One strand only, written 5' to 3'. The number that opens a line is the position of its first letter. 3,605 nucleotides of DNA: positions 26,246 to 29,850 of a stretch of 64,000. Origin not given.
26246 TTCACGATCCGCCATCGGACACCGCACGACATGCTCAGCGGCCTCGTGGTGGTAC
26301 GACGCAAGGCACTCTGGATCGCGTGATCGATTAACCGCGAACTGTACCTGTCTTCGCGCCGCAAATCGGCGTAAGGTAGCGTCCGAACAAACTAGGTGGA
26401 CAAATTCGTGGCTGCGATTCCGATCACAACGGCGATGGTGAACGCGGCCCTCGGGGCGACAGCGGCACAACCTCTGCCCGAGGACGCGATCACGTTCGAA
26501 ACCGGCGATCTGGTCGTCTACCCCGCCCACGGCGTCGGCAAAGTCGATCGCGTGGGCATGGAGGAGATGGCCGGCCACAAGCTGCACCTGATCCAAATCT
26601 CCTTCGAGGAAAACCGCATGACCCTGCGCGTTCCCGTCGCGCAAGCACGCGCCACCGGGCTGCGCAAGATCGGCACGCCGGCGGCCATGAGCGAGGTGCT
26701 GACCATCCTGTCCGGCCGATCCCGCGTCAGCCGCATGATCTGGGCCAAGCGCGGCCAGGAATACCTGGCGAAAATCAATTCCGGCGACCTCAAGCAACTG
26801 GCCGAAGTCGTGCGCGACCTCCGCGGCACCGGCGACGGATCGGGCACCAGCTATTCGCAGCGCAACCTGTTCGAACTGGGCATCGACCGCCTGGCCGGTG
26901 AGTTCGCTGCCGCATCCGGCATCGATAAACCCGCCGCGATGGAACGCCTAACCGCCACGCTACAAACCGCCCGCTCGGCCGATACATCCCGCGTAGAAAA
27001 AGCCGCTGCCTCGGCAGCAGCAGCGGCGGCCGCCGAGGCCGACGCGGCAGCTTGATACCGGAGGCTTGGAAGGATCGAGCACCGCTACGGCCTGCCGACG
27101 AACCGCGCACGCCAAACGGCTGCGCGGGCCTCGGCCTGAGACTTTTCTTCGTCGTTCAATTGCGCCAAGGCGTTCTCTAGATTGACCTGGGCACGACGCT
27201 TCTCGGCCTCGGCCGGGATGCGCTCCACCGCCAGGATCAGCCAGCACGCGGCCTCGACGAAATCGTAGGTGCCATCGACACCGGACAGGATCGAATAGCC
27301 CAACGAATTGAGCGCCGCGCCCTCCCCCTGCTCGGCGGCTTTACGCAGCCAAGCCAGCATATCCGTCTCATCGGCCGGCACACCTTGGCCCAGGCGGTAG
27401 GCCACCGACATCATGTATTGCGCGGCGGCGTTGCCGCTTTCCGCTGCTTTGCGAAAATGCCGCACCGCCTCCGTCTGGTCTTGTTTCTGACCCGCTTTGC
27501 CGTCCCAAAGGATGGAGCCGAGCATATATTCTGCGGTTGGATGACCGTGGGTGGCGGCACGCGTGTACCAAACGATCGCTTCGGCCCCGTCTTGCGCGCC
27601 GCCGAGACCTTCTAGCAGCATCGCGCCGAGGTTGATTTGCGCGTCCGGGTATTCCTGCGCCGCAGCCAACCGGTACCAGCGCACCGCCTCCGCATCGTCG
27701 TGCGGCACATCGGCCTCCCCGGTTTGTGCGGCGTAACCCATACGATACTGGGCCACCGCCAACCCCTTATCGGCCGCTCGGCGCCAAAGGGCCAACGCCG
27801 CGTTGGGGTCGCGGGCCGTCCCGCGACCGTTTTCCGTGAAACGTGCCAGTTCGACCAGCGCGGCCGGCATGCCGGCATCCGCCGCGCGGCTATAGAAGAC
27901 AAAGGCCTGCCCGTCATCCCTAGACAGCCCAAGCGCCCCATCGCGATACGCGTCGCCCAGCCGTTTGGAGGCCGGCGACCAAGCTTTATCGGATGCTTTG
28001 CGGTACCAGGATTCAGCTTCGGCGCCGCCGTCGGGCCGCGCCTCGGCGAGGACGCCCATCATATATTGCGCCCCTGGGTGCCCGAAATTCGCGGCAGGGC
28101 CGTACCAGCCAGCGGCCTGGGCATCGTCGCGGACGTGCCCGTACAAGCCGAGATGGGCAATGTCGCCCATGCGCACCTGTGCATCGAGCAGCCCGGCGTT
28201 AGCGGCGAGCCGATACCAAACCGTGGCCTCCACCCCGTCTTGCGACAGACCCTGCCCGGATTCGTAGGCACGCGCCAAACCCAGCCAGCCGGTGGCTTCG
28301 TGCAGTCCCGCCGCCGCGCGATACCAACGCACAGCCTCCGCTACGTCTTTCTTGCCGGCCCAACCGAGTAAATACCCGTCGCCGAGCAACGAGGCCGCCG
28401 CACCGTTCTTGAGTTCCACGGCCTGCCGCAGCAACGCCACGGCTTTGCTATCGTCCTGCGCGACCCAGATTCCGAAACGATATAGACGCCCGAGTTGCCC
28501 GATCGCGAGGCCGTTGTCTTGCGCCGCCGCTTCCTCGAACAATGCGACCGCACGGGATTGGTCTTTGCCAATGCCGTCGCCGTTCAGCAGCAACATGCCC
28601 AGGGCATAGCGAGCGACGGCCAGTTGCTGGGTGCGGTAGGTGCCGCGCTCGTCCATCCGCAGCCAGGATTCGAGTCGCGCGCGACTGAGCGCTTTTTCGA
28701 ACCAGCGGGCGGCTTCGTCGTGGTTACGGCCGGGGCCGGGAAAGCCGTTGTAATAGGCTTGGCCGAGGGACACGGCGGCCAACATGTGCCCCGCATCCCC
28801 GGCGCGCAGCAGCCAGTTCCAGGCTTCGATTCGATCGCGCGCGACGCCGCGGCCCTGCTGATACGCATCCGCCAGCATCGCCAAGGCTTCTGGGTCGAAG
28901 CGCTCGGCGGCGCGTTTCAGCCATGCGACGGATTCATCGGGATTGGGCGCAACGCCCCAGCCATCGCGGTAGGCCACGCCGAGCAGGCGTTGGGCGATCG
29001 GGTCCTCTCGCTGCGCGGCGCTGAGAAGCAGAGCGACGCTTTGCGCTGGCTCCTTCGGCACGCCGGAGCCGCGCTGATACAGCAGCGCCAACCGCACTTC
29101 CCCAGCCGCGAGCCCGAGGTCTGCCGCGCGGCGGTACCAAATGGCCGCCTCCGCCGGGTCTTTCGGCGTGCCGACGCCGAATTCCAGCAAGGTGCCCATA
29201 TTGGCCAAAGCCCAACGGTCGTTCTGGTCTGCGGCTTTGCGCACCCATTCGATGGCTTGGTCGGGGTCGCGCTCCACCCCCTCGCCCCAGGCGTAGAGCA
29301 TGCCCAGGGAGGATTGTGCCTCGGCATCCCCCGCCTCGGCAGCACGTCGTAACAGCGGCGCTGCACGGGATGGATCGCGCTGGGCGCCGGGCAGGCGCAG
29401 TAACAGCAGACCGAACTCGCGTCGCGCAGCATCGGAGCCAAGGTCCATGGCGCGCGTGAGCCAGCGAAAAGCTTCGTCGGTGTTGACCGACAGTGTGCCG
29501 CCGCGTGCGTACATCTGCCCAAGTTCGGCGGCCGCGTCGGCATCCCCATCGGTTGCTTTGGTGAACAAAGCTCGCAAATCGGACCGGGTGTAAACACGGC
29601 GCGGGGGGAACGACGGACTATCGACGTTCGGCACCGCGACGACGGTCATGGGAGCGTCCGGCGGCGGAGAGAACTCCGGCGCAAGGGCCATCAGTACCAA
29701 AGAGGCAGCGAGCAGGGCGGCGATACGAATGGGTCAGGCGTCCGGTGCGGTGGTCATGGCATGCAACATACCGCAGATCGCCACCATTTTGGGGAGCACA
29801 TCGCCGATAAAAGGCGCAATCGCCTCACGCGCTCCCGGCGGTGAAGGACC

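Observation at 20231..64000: Spacer-less perfect palindrome of at least 43,770 bp (two 21,885-bp arms meeting at 42115|42116)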

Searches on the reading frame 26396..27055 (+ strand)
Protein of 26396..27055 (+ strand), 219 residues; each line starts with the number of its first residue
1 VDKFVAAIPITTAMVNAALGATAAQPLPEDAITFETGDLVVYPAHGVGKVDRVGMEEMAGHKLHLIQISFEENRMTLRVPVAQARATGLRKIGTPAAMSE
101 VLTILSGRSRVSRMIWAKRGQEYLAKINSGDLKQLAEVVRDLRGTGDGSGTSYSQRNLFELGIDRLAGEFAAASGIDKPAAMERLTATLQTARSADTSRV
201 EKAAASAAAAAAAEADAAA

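Call 11: search_protein_families(library=pfam, proteins=[window:26396-27055:+])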
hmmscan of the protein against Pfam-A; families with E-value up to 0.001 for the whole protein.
window:26396-27055:+ (219 aa): 2 families
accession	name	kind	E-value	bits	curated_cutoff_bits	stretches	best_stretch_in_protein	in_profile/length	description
PF21095.3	CarD_C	-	2.7e-16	59.8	23.1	1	100-185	1-86/87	CarD, C-terminal domain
PF02559.22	CarD_TRCF_RID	-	6e-12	45.9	23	1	34-92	1-56/57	CarD-like/TRCF RID domain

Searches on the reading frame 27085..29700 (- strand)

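Call 11: search_protein_families(library=pfam, proteins=[window:27085-29700:-])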
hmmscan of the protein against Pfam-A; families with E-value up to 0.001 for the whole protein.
window:27085-29700:- (871 aa): 2 families
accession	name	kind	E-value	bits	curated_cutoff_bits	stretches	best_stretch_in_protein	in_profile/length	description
PF08238.18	Sel1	-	5.2e-118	381.8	30.7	11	126-161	1-36/36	Sel1 repeat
PF23310.1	TPR_27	-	2.2e-09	37.4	27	0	741-773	44-76/110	Plant tetratrico peptide repeats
